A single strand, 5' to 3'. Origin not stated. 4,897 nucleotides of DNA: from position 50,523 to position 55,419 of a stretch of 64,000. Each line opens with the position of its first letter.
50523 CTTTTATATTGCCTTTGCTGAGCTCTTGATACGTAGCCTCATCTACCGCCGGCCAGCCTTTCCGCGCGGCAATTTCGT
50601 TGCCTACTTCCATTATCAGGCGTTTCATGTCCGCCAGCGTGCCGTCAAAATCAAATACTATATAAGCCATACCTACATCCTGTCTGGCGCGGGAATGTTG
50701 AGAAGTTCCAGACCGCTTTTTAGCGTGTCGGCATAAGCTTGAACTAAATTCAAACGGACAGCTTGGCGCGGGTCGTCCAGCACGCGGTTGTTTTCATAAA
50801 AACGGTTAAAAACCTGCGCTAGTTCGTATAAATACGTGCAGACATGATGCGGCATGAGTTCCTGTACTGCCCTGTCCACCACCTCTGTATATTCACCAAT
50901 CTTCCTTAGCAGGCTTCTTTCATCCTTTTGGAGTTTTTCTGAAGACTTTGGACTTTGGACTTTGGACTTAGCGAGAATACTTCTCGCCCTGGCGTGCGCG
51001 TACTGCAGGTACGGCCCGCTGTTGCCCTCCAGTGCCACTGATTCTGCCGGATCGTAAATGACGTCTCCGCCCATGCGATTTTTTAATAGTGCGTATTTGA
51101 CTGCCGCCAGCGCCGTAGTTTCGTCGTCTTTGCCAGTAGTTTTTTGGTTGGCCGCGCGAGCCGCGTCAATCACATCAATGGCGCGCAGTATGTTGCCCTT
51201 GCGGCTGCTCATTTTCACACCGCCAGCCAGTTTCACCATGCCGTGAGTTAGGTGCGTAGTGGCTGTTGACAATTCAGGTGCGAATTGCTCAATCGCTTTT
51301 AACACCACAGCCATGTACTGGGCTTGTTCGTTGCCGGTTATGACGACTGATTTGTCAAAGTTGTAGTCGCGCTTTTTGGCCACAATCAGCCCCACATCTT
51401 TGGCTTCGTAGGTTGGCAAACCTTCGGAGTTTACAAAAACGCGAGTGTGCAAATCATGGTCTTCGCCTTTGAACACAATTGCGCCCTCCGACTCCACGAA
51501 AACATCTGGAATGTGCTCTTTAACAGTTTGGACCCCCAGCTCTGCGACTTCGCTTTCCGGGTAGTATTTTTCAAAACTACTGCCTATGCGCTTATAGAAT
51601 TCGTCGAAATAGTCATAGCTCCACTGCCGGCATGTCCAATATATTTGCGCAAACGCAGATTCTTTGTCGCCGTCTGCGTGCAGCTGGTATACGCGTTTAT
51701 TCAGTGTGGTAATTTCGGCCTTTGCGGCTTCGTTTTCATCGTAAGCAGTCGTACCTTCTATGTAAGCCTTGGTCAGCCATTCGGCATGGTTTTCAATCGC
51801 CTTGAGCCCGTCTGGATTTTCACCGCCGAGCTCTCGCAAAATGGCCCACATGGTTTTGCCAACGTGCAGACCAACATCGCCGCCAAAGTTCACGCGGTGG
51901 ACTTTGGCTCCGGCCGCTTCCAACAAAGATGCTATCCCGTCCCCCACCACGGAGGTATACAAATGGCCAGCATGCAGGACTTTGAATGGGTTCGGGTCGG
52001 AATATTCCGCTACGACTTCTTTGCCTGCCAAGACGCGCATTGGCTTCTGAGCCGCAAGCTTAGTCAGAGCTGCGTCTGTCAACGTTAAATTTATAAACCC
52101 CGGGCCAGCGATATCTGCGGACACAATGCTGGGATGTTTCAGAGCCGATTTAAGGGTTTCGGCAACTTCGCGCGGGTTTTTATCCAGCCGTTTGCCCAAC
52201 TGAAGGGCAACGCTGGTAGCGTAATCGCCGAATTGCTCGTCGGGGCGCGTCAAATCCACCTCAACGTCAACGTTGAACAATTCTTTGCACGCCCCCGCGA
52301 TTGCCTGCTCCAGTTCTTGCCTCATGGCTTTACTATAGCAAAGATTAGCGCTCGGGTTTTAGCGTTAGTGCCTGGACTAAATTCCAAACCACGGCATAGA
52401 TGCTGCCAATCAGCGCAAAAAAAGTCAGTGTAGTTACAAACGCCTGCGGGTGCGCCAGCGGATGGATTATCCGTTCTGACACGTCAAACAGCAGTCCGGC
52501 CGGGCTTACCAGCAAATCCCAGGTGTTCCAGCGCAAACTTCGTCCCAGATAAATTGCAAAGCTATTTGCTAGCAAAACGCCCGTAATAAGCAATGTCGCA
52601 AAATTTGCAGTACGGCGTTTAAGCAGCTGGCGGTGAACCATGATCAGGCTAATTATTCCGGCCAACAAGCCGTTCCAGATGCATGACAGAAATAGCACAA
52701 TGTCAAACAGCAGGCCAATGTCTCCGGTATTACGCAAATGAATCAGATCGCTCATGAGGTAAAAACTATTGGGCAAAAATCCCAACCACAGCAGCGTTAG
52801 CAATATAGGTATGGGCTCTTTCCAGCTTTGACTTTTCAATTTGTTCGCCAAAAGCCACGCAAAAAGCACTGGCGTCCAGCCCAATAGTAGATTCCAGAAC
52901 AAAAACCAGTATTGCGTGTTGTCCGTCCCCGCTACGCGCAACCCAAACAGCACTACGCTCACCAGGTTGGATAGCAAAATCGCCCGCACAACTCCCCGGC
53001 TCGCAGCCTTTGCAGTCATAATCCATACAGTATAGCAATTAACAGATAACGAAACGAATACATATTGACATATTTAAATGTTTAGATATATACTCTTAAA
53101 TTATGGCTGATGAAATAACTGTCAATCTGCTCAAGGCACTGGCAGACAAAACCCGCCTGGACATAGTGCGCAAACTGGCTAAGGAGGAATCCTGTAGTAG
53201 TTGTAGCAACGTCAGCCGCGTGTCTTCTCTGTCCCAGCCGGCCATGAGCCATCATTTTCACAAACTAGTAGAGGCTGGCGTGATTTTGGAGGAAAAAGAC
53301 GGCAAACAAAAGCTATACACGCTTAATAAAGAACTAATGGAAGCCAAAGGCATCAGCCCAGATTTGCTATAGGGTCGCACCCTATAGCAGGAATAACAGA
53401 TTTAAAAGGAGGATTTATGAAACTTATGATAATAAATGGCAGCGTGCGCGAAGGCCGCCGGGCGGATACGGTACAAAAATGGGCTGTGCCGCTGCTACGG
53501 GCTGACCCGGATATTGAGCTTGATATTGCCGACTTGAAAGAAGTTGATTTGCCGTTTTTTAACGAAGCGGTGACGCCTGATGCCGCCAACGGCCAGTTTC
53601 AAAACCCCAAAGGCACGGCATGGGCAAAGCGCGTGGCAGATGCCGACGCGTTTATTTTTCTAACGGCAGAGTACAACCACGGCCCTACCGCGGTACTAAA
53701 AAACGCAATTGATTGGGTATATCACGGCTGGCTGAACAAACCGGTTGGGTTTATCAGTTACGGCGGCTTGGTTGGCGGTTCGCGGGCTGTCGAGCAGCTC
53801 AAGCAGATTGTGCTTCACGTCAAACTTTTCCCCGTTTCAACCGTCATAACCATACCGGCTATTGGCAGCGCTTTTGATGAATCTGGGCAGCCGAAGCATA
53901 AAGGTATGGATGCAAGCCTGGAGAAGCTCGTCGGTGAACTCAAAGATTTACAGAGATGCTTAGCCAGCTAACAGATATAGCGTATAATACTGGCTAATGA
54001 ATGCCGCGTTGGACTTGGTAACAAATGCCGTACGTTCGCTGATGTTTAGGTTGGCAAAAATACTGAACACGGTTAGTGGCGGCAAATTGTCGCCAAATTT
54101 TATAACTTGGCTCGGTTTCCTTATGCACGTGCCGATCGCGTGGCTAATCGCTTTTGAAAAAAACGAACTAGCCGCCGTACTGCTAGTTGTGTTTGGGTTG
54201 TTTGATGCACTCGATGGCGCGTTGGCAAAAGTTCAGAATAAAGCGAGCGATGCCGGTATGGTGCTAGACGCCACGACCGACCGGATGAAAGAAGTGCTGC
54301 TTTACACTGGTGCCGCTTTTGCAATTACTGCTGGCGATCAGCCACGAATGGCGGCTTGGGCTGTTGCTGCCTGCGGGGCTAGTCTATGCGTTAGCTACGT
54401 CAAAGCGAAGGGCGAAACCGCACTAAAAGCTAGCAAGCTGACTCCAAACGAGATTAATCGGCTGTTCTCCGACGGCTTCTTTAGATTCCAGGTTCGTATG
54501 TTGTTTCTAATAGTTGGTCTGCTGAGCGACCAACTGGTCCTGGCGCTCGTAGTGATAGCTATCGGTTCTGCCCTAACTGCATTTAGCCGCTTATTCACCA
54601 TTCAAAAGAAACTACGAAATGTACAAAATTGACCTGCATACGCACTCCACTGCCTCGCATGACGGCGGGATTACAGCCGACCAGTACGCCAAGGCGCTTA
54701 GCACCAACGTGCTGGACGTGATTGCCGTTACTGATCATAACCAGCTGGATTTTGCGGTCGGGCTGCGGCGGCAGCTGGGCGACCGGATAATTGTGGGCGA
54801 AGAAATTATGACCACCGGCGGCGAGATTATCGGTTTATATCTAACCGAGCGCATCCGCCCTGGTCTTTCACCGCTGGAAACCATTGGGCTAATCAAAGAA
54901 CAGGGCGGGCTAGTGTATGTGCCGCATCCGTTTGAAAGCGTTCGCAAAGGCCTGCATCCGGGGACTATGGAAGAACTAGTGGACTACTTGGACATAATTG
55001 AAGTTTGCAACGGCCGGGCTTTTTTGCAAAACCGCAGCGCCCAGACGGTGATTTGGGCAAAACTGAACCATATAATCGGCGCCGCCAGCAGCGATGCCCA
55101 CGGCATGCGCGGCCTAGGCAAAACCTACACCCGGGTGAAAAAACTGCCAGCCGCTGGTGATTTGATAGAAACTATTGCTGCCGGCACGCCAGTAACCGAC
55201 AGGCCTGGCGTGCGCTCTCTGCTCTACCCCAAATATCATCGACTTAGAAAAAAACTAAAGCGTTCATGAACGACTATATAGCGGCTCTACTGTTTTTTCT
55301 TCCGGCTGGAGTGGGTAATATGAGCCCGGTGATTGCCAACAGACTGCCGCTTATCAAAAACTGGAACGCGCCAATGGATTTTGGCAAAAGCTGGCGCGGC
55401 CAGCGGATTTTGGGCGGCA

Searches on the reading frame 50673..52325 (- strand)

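Call 101: search_protein_families(library=pfam, proteins=[window:50673-52325:-], max_evalue=0.0001)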
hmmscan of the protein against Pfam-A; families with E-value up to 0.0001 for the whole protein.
window:50673-52325:- (550 aa): 3 families
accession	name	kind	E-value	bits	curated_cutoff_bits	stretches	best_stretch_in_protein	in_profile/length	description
PF05746.21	DALR_1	-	2.3e-33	115.2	22.3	1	440-550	1-117/117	DALR anticodon binding domain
PF00750.26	tRNA-synt_1d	-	1.2e-31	110.5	23.3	1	98-399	16-309/349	tRNA synthetases class I (R), catalytic domain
PF03485.21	Arg_tRNA_synt_N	-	2.5e-19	70.1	21.5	1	4-82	2-85/85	Arginyl tRNA synthetase N terminal domain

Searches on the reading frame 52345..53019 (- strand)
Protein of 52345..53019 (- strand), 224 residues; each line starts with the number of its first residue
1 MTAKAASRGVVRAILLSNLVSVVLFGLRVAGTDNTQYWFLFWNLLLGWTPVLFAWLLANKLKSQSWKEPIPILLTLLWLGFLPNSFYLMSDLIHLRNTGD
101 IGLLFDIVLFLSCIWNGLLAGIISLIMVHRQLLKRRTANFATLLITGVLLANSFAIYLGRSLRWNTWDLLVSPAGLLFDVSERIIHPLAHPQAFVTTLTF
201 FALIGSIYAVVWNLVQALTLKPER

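Call 101: search_protein_families(library=pfam, proteins=[window:52345-53019:-], max_evalue=0.0001)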
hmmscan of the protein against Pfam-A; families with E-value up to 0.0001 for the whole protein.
window:52345-53019:- (224 aa): 1 family
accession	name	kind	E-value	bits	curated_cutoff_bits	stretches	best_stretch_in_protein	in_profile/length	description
PF07099.16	DUF1361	-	7.4e-33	114.2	25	1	42-203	1-167/169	Protein of unknown function (DUF1361)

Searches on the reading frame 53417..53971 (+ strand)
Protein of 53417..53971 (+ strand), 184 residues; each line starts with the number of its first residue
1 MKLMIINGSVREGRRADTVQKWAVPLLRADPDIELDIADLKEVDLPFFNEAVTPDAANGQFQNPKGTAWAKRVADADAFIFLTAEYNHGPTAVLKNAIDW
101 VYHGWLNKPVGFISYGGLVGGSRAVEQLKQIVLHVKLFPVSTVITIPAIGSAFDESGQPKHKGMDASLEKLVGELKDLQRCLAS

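Call 101: search_protein_families(library=pfam, proteins=[window:53417-53971:+], max_evalue=0.0001)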
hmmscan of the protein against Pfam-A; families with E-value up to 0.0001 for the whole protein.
window:53417-53971:+ (184 aa): 2 families
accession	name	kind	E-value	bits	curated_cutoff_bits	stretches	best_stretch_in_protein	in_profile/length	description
PF03358.20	FMN_red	-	4.6e-36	124.1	24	1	1-144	1-145/152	NADPH-dependent FMN reductase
PF02525.22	Flavodoxin_2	-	4.9e-09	36.6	27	1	1-119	1-124/198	Flavodoxin-like fold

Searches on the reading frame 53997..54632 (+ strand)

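Call 101: search_protein_families(library=pfam, proteins=[window:53997-54632:+], max_evalue=0.0001)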
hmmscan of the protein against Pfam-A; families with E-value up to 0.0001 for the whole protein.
window:53997-54632:+ (211 aa): 1 family
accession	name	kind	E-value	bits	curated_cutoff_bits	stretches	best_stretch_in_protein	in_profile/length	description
PF01066.26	CDP-OH_P_transf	-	4.1e-13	50.4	22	1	32-188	3-144/152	CDP-alcohol phosphatidyltransferase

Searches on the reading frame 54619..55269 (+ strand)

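Call 101: search_protein_families(library=pfam, proteins=[window:54619-55269:+], max_evalue=0.0001)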
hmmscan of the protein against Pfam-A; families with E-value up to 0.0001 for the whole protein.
window:54619-55269:+ (216 aa): 2 families
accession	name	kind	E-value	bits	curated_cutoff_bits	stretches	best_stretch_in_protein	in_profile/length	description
PF02811.25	PHP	-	9.3e-06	26.5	26.4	1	5-44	1-41/164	PHP domain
PF13263.12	PHP_C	-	1.5e-05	24.8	21.3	1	145-190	9-55/56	PHP-associated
